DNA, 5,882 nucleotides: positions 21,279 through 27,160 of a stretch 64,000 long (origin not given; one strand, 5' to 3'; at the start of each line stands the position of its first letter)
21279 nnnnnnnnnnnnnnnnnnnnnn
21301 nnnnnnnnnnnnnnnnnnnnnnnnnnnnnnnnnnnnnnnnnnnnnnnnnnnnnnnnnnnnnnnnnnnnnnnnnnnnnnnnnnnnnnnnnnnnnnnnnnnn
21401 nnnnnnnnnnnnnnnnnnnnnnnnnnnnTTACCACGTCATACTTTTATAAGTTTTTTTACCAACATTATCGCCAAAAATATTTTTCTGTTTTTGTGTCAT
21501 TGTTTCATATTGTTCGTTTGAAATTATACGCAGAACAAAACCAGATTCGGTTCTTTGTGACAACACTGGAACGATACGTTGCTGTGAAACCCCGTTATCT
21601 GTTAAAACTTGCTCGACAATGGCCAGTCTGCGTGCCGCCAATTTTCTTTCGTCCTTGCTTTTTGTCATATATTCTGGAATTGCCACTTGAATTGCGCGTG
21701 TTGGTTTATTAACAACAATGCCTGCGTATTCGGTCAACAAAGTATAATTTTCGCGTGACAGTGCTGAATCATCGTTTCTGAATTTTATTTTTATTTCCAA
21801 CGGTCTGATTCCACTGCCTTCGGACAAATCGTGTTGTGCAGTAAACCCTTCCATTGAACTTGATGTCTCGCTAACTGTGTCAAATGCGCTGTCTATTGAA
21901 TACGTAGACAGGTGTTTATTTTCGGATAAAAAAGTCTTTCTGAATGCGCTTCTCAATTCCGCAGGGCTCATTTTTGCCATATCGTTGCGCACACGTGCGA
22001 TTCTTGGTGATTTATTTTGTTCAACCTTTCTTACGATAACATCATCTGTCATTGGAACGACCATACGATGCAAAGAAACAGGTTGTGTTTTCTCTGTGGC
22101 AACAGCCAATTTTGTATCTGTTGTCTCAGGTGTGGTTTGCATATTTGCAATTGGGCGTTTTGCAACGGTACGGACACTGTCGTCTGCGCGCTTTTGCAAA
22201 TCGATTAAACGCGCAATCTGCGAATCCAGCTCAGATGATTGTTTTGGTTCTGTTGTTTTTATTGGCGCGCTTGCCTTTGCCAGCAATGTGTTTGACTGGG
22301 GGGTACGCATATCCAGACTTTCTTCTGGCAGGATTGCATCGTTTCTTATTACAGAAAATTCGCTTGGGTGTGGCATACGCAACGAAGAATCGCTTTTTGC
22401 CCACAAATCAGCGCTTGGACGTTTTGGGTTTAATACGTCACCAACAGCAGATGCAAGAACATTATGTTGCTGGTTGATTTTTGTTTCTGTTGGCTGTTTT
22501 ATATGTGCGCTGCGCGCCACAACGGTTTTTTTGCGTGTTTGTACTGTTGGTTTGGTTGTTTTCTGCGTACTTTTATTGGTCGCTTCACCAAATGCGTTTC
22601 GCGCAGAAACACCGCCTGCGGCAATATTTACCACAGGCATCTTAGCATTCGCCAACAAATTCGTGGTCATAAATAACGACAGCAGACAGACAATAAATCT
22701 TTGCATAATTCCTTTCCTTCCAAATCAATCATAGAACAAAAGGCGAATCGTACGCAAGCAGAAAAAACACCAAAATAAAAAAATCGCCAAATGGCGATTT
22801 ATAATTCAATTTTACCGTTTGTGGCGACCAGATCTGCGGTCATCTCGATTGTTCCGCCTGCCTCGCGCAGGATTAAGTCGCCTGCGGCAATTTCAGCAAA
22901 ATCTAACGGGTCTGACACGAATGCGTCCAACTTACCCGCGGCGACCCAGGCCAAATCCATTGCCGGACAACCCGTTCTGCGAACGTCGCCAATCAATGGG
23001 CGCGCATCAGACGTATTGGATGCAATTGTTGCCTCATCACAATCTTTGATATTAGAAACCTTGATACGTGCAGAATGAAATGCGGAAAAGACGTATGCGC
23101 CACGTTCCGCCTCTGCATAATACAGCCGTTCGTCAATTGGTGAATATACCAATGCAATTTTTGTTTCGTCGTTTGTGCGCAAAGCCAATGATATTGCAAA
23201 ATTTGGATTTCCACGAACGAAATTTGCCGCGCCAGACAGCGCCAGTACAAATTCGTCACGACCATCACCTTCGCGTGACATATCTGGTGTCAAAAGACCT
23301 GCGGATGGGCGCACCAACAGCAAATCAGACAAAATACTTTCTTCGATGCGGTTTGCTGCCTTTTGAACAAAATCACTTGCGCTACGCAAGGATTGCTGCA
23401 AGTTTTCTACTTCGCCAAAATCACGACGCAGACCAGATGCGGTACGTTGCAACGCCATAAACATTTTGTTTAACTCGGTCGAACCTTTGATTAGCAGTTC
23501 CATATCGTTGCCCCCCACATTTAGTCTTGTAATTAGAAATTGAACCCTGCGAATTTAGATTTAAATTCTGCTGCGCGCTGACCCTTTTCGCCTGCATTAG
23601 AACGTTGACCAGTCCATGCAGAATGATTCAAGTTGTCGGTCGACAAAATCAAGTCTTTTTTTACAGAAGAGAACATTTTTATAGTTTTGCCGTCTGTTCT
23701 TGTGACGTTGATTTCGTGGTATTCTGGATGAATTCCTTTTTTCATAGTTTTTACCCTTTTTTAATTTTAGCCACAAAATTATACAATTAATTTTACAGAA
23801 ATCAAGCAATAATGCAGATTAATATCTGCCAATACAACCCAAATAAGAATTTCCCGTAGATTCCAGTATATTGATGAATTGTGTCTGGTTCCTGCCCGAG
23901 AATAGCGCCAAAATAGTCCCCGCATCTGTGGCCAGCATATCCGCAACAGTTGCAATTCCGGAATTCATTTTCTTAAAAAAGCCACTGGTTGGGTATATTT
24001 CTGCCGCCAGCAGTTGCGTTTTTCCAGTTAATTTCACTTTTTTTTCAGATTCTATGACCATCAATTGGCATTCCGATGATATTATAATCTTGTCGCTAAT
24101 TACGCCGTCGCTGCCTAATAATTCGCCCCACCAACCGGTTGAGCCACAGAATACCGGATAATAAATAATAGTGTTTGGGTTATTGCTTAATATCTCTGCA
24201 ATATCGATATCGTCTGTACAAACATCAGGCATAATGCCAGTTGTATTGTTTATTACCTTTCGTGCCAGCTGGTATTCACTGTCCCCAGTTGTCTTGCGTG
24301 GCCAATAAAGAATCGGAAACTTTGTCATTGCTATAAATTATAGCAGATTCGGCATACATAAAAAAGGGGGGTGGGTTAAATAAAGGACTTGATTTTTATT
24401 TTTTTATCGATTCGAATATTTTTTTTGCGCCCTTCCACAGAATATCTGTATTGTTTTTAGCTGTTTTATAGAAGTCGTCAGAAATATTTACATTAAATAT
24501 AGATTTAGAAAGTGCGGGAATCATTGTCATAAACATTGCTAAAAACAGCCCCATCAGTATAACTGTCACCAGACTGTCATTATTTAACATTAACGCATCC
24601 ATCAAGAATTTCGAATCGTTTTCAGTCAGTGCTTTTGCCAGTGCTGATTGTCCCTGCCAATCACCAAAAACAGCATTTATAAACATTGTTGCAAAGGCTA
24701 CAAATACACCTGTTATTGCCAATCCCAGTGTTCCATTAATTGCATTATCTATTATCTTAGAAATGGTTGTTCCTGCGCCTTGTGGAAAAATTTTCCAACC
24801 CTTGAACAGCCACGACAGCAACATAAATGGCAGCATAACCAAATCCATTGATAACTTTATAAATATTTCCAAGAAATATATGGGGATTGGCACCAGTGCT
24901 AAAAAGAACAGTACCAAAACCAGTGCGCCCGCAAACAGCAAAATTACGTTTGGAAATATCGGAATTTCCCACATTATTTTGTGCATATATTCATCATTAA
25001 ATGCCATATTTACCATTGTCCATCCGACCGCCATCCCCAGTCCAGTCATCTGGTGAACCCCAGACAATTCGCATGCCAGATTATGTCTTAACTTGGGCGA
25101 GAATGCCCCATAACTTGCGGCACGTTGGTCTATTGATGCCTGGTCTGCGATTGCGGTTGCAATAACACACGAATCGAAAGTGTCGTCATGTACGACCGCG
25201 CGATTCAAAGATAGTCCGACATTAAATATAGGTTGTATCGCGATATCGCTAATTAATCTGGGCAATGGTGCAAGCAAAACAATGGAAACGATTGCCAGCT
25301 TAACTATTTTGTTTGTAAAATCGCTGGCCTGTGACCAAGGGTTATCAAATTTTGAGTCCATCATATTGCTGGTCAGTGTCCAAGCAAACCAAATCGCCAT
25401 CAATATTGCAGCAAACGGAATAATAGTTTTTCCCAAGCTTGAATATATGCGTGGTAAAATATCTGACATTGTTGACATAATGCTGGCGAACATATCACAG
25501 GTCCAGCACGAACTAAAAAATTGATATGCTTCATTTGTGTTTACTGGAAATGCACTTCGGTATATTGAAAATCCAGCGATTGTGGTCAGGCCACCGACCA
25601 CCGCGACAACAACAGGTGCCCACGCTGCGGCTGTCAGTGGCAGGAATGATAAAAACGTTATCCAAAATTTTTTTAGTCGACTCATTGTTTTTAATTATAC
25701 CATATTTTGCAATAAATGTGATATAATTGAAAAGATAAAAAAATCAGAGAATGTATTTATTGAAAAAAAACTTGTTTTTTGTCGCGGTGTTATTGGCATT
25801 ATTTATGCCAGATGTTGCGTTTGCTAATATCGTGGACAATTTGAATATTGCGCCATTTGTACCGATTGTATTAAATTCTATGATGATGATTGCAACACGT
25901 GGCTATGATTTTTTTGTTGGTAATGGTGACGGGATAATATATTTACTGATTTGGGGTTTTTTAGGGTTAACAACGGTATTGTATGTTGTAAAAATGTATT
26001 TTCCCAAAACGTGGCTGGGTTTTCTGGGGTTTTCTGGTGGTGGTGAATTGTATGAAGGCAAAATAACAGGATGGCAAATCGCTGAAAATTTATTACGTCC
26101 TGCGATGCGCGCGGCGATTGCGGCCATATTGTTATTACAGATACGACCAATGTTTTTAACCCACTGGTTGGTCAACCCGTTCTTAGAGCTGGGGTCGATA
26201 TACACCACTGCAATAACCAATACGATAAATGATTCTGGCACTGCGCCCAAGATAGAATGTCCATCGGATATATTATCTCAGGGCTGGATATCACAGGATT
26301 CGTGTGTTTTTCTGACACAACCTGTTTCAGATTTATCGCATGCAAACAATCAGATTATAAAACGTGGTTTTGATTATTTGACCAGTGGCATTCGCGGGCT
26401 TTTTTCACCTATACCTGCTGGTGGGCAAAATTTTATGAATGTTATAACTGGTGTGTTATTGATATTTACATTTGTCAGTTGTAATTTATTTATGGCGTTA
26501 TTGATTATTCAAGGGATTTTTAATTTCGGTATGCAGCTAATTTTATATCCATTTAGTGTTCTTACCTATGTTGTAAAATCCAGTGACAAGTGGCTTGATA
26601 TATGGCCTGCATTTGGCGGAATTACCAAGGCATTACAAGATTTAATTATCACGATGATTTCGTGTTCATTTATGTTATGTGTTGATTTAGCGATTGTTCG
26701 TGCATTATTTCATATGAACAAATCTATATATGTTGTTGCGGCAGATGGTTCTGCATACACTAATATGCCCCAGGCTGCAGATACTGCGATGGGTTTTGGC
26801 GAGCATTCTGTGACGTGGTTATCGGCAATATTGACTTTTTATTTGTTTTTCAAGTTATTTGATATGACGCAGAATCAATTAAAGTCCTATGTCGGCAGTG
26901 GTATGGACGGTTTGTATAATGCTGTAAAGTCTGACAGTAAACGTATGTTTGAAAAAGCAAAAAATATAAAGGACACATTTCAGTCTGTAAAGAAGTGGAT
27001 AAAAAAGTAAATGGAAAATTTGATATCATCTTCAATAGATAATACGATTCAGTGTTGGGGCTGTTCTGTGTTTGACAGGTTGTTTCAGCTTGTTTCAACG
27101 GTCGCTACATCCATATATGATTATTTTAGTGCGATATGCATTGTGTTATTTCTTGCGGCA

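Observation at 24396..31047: Five-paralogue array of VirB6/TrbL-like polytopic membrane proteins, one copy divergent, with no virB3/virB4 nearby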

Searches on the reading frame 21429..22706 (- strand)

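Call 7: search_protein_families(library=pfam, proteins=[window:21429-22706:-], max_evalue=0.001)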
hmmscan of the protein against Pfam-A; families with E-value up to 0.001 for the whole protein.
window:21429-22706:- (425 aa): 0 families

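Call 34: search_protein_families(library=pfam, proteins=[window:21429-22706:-], max_evalue=0.1)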
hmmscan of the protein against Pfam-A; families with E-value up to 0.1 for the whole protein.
window:21429-22706:- (425 aa): 1 family
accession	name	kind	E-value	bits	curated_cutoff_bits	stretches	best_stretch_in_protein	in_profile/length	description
PF00691.25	OmpA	-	0.0073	17.1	27.2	1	309-379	2-75/98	OmpA family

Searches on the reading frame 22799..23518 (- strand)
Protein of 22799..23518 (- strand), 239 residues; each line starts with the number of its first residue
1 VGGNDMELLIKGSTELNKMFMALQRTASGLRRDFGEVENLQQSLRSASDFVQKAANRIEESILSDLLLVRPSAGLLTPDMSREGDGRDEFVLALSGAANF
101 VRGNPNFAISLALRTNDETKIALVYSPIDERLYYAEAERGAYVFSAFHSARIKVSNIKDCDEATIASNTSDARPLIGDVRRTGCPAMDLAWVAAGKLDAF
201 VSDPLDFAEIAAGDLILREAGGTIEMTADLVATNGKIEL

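Call 7: search_protein_families(library=pfam, proteins=[window:22799-23518:-], max_evalue=0.001)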
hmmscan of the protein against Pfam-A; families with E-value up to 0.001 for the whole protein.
window:22799-23518:- (239 aa): 1 family
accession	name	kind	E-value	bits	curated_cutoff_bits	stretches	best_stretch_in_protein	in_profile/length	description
PF00459.30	Inositol_P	-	1.4e-26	94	27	1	18-224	7-235/271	Inositol monophosphatase family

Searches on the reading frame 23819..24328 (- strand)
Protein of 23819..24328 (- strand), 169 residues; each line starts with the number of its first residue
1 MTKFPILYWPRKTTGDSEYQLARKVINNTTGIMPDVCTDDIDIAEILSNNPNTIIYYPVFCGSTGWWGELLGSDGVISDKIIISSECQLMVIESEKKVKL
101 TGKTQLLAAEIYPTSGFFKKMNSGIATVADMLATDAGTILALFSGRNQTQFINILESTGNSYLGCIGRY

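Call 7: search_protein_families(library=pfam, proteins=[window:23819-24328:-], max_evalue=0.001)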
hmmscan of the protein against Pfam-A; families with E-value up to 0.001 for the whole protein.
window:23819-24328:- (169 aa): 0 families

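Call 34: search_protein_families(library=pfam, proteins=[window:23819-24328:-], max_evalue=0.1)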
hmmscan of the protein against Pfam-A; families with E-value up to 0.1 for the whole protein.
window:23819-24328:- (169 aa): 0 families

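Call 81: search_solved_structures(query=A7, max_evalue=1)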
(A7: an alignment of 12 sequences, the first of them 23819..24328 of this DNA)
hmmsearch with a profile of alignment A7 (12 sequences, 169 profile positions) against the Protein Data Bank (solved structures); distinct sequences matched with E-value up to 1: 0.

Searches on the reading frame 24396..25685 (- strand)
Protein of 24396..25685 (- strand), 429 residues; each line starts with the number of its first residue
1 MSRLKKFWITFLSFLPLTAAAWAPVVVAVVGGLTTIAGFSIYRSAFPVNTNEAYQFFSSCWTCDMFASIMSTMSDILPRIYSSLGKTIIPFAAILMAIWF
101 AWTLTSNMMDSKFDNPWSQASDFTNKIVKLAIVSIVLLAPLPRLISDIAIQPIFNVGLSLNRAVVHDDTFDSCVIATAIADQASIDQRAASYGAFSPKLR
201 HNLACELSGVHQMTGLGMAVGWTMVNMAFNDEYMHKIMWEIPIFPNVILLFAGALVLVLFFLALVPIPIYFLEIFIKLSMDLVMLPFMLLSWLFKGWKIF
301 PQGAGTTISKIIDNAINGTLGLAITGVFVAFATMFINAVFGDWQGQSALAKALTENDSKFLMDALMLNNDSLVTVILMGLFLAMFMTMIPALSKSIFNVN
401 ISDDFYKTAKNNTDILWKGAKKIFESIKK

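Call 3: search_protein_families(library=pfam, proteins=[window:24396-25685:-], max_evalue=1)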
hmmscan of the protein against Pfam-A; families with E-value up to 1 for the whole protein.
window:24396-25685:- (429 aa): 0 families

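Call 4: search_protein_families(library=ncbifam, proteins=[window:24396-25685:-], max_evalue=1)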
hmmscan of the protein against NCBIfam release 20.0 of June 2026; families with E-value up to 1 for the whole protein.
window:24396-25685:- (429 aa): 1 family
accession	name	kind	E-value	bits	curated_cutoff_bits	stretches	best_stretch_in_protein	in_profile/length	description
NF007816.0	PRK10525.1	equivalog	0.0039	16.4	511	1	88-141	53-106/318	cytochrome o ubiquinol oxidase subunit II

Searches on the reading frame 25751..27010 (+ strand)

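Call 3: search_protein_families(library=pfam, proteins=[window:25751-27010:+], max_evalue=1)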
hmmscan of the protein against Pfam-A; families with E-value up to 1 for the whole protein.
window:25751-27010:+ (419 aa): 1 family
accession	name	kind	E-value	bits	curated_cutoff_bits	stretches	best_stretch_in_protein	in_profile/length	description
PF17313.7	DUF5359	-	0.19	12.1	25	1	246-276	7-37/56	Family of unknown function (DUF5359)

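Call 4: search_protein_families(library=ncbifam, proteins=[window:25751-27010:+], max_evalue=1)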
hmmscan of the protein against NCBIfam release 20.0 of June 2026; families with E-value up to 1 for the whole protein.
window:25751-27010:+ (419 aa): 0 families
